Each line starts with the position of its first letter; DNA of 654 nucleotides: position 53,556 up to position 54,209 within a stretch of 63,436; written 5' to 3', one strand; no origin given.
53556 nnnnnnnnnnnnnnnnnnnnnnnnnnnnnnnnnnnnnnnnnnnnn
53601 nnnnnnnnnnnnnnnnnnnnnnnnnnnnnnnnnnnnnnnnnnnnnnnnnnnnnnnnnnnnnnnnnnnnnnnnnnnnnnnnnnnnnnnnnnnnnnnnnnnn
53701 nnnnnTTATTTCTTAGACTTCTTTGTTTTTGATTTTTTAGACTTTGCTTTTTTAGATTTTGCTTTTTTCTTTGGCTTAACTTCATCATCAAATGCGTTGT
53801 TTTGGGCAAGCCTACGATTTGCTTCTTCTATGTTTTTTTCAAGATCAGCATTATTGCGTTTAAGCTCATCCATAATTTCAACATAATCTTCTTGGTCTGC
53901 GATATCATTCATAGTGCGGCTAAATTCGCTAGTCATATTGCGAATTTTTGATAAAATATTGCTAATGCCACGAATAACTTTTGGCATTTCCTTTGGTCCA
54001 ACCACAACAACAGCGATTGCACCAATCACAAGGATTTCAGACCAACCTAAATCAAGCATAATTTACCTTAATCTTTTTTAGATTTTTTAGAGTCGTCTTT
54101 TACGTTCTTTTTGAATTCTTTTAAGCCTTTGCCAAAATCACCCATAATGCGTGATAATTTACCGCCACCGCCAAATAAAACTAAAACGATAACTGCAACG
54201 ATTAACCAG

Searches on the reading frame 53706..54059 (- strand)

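Call 68: search_protein_families(library=pfam, proteins=[window:53706-54059:-], max_evalue=0.001)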
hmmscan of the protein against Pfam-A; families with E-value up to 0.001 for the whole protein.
window:53706-54059:- (117 aa): 1 family
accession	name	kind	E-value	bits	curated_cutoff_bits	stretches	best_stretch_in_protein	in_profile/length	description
PF02416.21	TatA_B_E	-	4.6e-05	23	21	1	4-48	1-45/53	mttA/Hcf106 family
